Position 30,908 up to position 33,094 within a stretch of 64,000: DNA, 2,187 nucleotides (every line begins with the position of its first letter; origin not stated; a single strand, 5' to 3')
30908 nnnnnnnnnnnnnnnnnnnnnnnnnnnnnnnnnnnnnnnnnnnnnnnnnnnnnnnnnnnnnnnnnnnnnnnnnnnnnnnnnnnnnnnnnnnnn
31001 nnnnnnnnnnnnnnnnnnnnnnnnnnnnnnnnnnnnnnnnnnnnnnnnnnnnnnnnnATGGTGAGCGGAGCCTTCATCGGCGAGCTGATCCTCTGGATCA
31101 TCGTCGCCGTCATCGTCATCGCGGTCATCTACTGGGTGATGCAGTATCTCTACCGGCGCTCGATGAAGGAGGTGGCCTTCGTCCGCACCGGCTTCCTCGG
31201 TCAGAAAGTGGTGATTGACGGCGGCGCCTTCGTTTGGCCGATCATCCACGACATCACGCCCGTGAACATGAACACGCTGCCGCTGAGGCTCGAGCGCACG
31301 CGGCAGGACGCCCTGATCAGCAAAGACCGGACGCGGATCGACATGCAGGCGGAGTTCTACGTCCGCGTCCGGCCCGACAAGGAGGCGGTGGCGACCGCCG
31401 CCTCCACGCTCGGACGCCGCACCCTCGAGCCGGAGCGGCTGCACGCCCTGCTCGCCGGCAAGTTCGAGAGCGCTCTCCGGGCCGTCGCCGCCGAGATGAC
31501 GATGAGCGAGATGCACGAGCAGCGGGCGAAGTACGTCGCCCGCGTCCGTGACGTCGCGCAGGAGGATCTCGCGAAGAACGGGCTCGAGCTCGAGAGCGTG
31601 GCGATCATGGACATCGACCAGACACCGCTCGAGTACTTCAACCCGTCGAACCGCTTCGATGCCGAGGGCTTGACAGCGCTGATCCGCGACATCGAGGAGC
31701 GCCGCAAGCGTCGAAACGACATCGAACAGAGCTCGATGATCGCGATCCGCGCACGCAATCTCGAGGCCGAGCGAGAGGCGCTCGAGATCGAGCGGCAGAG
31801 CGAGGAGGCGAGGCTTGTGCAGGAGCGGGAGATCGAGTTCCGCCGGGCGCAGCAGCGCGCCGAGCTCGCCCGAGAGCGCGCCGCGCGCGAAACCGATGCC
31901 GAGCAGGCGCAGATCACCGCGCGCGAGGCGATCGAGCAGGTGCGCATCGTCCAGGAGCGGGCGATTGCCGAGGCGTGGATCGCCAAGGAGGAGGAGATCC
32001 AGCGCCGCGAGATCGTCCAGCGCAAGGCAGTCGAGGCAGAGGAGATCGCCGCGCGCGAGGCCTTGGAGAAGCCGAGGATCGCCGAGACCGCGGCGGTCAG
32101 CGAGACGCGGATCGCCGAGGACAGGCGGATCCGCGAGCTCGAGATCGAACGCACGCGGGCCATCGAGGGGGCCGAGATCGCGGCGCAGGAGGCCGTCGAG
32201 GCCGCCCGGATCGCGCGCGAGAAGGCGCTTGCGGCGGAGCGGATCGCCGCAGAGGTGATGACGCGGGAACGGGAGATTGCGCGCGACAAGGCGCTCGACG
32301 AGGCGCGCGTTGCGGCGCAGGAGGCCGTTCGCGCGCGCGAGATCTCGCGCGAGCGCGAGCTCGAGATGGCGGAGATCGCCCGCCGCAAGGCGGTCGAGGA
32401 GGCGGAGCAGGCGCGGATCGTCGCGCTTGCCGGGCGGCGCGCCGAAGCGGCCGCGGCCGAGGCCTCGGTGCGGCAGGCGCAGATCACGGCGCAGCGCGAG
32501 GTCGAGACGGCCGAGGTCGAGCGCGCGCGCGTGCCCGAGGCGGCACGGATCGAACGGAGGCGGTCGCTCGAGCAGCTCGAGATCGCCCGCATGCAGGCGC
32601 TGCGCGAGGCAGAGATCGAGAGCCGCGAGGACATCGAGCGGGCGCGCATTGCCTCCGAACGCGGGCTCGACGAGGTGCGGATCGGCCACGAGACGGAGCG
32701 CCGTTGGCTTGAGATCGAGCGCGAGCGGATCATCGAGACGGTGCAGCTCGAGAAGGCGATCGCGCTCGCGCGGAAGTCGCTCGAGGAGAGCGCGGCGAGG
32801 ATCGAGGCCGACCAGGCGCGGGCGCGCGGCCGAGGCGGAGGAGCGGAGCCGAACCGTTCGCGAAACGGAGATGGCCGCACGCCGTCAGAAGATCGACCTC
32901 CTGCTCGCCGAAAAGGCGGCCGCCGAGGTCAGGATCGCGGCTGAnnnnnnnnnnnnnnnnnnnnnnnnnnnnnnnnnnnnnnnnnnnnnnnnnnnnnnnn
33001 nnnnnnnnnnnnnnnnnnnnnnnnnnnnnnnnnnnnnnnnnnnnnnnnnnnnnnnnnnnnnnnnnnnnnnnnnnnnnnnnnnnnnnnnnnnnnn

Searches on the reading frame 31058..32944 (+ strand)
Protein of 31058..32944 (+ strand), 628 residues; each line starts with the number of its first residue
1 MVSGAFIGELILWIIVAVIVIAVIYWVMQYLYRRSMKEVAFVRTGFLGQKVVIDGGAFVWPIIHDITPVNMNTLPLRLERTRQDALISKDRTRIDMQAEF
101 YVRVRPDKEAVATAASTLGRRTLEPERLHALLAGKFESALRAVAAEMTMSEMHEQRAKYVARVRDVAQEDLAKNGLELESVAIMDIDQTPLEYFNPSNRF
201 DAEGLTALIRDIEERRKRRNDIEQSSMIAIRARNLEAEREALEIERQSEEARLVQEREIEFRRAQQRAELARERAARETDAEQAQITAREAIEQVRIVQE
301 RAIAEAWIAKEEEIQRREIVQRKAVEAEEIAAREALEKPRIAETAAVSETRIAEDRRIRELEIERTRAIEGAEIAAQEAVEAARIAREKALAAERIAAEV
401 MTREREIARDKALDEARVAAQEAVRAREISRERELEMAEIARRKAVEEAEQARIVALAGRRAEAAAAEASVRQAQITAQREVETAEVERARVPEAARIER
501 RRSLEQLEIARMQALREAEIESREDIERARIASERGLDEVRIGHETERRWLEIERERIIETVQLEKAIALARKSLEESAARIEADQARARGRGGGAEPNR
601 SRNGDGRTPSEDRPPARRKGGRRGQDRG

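Call 36: search_protein_families(library=pfam, proteins=[window:31058-32944:+], max_evalue=0.001)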
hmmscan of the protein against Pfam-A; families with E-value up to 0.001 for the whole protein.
window:31058-32944:+ (628 aa): 1 family
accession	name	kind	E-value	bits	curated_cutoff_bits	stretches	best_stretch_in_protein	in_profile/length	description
PF01145.31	Band_7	-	6.1e-18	65.9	23.6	1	40-196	9-154/176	SPFH domain / Band 7 family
